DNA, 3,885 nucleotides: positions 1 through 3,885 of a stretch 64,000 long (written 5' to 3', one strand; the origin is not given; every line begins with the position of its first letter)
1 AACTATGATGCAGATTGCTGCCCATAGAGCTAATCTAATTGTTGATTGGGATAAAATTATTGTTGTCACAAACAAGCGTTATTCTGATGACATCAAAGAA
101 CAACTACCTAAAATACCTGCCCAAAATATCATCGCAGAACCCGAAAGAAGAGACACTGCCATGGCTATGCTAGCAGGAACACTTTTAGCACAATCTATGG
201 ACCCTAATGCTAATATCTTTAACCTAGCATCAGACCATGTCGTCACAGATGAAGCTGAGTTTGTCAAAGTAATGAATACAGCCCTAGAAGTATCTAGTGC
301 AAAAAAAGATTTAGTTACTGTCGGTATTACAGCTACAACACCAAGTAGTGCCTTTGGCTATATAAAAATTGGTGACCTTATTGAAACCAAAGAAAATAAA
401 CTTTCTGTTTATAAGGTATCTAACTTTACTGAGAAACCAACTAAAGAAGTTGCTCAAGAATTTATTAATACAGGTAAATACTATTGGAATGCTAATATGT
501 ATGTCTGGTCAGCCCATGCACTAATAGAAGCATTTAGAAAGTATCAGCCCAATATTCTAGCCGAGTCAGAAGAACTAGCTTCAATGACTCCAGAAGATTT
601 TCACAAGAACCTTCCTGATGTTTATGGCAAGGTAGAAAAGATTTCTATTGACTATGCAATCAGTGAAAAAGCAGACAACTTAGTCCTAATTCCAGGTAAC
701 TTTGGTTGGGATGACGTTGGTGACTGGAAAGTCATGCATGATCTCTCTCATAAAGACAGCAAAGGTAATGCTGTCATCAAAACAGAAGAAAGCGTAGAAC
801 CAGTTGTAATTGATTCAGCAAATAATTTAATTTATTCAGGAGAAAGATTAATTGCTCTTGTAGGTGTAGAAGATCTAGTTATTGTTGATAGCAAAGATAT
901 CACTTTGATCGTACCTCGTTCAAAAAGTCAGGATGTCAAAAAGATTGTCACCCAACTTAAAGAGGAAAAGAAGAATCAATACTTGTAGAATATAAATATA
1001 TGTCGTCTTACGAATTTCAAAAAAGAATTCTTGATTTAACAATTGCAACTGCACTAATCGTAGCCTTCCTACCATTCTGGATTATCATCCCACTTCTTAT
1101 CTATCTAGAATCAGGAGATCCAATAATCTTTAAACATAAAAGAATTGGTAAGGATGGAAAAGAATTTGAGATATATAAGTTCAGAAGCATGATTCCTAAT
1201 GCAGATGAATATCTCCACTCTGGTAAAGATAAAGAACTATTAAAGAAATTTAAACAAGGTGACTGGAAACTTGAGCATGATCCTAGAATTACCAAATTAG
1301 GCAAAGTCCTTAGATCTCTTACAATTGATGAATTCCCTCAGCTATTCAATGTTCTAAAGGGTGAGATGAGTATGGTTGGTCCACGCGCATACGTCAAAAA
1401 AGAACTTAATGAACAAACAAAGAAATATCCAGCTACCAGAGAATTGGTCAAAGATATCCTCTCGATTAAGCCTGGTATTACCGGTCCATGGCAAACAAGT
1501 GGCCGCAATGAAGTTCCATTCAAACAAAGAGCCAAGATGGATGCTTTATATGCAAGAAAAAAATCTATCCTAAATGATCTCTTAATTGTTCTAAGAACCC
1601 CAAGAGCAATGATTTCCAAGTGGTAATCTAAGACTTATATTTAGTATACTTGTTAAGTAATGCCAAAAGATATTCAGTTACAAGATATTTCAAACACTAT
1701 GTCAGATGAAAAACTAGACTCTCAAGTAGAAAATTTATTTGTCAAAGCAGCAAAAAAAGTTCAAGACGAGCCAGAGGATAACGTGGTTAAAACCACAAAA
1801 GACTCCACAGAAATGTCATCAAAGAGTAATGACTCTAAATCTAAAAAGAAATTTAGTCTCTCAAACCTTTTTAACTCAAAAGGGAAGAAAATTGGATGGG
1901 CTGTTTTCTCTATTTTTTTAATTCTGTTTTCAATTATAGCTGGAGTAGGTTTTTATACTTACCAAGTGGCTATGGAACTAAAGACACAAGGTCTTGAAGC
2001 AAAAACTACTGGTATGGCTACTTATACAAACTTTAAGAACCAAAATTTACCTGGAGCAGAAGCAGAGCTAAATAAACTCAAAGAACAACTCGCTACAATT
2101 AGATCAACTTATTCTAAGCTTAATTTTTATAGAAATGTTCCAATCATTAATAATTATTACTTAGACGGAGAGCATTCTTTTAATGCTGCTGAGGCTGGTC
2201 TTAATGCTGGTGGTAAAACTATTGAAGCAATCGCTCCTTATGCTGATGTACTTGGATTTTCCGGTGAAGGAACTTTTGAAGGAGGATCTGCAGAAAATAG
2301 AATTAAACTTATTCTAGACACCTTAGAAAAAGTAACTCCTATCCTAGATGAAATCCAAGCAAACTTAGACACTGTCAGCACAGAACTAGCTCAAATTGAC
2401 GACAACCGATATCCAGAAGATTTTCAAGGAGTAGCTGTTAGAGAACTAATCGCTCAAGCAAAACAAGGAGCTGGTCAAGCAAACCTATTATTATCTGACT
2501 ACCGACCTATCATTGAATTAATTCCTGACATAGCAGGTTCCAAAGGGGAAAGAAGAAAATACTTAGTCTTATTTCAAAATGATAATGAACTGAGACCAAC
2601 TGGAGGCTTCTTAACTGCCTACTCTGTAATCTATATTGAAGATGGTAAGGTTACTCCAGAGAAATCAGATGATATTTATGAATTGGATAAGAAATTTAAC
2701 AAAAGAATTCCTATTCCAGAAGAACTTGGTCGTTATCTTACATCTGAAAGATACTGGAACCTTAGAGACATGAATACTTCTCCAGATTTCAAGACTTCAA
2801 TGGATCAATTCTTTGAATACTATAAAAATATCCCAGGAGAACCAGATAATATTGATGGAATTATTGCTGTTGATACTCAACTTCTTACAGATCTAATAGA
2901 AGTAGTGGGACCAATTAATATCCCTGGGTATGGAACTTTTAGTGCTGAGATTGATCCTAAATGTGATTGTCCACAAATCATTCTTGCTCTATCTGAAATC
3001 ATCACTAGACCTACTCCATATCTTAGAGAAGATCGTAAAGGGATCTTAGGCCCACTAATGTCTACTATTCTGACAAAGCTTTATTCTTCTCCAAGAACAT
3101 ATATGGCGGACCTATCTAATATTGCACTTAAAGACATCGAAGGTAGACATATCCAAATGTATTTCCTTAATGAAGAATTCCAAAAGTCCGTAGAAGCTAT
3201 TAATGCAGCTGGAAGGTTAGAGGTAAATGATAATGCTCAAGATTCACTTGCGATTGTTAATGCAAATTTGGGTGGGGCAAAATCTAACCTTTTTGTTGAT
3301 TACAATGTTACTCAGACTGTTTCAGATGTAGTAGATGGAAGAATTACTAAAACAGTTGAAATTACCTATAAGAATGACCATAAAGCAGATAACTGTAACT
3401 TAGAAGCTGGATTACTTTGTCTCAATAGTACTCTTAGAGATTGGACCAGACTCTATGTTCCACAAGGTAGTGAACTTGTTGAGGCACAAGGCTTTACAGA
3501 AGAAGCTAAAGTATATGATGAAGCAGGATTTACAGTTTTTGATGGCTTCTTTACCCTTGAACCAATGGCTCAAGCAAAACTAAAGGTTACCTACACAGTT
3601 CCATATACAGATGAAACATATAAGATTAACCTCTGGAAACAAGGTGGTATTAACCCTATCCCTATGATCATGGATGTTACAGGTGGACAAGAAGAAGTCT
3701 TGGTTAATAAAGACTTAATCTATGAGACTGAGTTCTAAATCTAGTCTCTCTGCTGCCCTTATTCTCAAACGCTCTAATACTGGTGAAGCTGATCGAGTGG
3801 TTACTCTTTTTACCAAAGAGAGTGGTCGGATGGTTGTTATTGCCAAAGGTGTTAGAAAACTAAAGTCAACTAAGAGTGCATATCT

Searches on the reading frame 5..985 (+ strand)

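Call 13: search_protein_families(library=pfam, proteins=[window:5-985:+], max_evalue=0.001)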
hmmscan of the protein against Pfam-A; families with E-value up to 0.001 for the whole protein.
window:5-985:+ (327 aa): 2 families
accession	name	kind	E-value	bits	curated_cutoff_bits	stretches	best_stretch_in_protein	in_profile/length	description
PF00483.29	NTP_transferase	-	2e-28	100.1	21.2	1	1-252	33-243/245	Nucleotidyl transferase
PF22640.1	ManC_GMP_beta-helix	-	1.9e-17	63.3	27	1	266-318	3-55/55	MannoseP isomerase/GMP-like beta-helix domain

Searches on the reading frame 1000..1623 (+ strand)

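Call 13: search_protein_families(library=pfam, proteins=[window:1000-1623:+], max_evalue=0.001)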
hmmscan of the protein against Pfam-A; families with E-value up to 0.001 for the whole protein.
window:1000-1623:+ (208 aa): 1 family
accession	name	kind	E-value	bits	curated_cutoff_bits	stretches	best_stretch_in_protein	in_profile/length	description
PF02397.22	Bac_transf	-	2.2e-59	200.4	27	1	8-205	1-178/179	Bacterial sugar transferase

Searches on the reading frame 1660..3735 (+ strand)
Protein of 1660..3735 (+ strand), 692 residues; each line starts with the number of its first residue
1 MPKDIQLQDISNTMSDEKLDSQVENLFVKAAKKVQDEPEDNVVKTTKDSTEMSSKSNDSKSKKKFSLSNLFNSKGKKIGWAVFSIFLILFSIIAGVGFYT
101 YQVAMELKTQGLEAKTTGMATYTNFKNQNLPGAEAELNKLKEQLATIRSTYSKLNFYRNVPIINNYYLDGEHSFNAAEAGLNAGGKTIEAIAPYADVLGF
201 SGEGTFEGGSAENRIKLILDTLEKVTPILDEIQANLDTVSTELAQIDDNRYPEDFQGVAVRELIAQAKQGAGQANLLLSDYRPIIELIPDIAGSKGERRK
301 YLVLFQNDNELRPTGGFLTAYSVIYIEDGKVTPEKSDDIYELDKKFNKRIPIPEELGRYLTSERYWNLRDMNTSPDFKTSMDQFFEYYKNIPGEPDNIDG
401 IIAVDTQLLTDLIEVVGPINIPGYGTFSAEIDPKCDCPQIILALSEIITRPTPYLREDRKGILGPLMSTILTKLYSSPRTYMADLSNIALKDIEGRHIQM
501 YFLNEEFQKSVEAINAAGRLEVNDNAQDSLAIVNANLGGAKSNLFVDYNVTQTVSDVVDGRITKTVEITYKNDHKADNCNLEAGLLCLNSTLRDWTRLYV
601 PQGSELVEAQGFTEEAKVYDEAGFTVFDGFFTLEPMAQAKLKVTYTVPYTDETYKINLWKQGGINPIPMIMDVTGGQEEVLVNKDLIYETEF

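Call 13: search_protein_families(library=pfam, proteins=[window:1660-3735:+], max_evalue=0.001)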
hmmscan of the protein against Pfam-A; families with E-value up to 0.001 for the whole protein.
window:1660-3735:+ (692 aa): 1 family
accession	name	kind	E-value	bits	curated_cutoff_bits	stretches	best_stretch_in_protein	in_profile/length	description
PF13196.11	DUF4012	-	1.1e-24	88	28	1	298-425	3-127/144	Protein of unknown function (DUF4012)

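Call 56: search_protein_families(library=ncbifam, proteins=[window:1660-3735:+], max_evalue=0.001)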
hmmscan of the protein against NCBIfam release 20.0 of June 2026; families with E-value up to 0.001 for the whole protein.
window:1660-3735:+ (692 aa): 0 families
